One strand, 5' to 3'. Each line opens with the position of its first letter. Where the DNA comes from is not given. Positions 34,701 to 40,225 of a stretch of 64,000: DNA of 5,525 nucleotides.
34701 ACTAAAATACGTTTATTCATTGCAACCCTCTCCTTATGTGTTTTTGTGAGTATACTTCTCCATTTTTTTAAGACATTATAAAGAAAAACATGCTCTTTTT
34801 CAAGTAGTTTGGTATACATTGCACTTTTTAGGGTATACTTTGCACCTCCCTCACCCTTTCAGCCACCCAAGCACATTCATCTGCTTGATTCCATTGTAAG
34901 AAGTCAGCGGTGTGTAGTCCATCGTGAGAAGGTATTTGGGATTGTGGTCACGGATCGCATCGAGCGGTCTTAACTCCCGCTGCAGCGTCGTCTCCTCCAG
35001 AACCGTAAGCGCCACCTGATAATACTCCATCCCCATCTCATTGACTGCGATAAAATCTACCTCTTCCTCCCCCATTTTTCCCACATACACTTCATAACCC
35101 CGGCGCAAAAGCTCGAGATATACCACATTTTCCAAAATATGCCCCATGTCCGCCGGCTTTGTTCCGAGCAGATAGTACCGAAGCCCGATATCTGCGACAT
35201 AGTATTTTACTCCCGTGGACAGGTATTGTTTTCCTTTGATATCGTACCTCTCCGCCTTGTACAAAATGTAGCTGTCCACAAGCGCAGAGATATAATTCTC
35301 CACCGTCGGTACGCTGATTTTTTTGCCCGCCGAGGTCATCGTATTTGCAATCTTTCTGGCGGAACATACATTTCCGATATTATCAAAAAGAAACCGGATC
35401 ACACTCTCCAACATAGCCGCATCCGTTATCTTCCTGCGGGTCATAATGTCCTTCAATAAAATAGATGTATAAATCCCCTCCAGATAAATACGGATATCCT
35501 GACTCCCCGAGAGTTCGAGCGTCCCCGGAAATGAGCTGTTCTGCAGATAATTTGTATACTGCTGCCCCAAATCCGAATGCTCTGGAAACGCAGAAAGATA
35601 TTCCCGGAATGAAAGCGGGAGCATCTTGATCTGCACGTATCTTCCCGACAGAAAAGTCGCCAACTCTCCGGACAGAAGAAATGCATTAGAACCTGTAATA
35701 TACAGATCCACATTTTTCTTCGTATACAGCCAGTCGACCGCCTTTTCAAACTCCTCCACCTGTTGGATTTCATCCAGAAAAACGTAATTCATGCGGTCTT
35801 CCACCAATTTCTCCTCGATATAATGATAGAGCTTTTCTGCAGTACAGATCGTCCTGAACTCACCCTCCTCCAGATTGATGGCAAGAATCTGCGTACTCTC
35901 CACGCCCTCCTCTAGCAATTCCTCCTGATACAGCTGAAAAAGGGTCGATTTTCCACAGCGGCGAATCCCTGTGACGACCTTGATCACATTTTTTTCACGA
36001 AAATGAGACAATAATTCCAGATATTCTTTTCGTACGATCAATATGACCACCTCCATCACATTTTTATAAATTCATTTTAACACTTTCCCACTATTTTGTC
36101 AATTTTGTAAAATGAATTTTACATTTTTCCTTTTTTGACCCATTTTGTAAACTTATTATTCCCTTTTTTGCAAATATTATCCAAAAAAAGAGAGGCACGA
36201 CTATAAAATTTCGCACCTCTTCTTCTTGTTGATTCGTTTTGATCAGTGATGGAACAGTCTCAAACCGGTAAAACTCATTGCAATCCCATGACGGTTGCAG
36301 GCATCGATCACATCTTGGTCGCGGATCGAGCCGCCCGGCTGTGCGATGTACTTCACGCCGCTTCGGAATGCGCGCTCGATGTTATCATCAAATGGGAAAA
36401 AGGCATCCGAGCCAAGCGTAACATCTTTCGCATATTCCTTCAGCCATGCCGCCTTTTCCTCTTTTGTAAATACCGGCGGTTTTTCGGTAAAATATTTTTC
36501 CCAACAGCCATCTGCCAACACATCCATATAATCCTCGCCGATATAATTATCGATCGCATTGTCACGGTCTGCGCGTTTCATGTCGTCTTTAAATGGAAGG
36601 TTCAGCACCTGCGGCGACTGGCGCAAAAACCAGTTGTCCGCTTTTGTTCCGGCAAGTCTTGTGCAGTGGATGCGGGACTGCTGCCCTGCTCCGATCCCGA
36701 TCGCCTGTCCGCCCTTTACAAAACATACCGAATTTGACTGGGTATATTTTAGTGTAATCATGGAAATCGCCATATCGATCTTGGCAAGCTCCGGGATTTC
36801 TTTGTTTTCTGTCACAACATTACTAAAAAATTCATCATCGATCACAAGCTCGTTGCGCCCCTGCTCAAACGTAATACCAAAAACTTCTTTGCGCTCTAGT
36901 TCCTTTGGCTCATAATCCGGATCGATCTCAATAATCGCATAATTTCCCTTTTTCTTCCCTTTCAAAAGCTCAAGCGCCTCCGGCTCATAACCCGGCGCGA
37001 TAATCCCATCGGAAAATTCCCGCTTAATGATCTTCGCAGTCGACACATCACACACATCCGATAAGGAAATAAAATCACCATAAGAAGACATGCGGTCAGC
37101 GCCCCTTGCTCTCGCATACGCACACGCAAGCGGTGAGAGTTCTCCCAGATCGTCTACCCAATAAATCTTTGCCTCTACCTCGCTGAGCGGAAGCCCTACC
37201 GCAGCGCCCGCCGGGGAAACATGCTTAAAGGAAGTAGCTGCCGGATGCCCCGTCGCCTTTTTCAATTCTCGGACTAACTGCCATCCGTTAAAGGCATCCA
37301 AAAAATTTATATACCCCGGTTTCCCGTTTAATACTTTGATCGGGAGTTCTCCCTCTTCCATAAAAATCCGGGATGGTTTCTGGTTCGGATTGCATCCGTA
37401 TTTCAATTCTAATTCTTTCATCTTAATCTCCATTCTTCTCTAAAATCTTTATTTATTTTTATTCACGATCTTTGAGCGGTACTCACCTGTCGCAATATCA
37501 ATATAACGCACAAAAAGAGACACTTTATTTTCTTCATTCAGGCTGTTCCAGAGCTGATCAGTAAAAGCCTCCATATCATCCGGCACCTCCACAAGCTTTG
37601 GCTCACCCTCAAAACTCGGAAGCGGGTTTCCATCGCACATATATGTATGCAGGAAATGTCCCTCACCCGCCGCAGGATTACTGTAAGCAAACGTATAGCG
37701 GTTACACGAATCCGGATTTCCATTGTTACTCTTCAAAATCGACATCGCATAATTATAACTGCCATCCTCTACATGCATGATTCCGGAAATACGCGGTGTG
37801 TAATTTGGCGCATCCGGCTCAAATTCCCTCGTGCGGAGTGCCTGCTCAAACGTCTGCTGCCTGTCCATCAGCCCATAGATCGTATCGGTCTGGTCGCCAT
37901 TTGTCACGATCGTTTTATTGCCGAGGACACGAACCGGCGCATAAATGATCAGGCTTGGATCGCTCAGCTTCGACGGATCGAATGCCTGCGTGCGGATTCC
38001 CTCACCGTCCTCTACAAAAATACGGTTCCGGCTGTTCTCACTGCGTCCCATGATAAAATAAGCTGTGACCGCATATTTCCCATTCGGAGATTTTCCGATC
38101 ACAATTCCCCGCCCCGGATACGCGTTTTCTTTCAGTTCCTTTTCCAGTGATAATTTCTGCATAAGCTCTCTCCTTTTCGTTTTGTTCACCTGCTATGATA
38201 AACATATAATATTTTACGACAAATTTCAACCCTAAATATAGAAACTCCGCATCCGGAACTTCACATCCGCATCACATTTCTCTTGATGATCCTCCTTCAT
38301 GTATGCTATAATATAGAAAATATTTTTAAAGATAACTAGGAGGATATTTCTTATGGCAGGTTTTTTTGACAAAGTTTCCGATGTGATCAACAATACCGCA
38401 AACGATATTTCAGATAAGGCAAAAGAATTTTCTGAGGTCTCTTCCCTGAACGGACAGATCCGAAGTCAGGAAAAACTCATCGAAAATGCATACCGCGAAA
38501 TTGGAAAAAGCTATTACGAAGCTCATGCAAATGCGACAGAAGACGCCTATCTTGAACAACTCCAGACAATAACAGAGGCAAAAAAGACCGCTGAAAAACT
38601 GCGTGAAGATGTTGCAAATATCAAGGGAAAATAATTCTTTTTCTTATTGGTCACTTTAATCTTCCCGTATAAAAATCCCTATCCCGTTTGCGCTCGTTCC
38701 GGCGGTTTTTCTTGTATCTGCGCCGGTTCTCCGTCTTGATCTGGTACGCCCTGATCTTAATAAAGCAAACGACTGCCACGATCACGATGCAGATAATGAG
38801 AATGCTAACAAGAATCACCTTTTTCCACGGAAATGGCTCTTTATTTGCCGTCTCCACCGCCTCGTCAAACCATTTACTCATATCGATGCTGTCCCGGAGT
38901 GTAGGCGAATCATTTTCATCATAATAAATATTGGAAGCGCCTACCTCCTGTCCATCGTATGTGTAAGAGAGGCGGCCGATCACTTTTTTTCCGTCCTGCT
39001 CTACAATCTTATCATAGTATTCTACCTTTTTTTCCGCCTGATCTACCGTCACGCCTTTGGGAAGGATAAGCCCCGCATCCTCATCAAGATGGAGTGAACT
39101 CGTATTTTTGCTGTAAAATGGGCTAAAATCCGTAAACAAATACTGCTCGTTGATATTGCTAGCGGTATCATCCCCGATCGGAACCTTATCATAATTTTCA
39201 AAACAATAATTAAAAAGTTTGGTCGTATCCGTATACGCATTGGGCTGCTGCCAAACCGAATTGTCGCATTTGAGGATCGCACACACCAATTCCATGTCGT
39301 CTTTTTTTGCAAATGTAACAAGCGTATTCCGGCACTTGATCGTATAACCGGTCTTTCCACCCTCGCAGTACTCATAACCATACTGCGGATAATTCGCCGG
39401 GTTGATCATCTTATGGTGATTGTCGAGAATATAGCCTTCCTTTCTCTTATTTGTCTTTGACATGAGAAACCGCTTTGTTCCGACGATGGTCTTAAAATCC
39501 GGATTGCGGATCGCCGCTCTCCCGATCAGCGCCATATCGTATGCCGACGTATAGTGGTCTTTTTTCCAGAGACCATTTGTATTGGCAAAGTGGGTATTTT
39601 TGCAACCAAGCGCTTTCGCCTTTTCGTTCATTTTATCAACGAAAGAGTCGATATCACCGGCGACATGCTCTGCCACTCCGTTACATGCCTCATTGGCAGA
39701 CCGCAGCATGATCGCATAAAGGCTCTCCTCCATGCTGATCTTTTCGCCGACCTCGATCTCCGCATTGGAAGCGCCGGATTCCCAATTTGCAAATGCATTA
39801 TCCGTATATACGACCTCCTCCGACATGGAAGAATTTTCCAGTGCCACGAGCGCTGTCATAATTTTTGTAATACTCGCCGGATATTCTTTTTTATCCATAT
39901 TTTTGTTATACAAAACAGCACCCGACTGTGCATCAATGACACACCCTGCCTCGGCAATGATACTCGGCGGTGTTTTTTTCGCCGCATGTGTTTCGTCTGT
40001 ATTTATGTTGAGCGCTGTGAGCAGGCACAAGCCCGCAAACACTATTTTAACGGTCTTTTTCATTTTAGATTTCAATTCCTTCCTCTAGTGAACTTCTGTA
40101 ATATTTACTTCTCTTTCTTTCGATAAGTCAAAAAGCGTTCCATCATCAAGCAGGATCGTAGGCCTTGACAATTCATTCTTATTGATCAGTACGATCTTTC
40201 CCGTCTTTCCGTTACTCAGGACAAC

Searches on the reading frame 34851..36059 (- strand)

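Call 5: search_protein_families(library=pfam, proteins=[window:34851-36059:-], max_evalue=0.01)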
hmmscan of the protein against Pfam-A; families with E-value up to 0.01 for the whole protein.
window:34851-36059:- (402 aa): 4 families
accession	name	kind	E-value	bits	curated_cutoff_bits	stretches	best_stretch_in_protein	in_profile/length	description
PF13173.12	AAA_14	-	1.1e-35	122.9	27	1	25-155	3-129/129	AAA domain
PF13635.12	DUF4143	-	1.7e-19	70.5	28.1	1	203-341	2-148/160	Domain of unknown function (DUF4143)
PF13401.12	AAA_22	-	0.00099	19.9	27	0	28-91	9-64/130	AAA domain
PF01637.24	ATPase_2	-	0.002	18.4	33.2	1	21-93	17-90/225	ATPase domain predominantly from Archaea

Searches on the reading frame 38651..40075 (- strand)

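Call 5: search_protein_families(library=pfam, proteins=[window:38651-40075:-], max_evalue=0.01)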
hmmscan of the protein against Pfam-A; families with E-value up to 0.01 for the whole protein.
window:38651-40075:- (474 aa): 5 families
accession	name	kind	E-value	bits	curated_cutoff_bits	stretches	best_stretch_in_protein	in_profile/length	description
PF00768.25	Peptidase_S11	-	3.7e-54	184.1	27.6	1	33-270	4-237/239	D-alanyl-D-alanine carboxypeptidase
PF13354.11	Beta-lactamase2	-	2.1e-05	24.4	22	1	48-184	6-142/214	Beta-lactamase enzyme family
PF02113.21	Peptidase_S13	-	0.00023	20.5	22.8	1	37-80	12-57/444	D-Ala-D-Ala carboxypeptidase 3 (S13) family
PF00905.27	Transpeptidase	-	0.0005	19.8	22.1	1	44-157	29-127/299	Penicillin binding protein transpeptidase domain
PF15086.11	UPF0542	-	0.0074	16.6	27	0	400-461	2-60/68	Uncharacterised protein family UPF0542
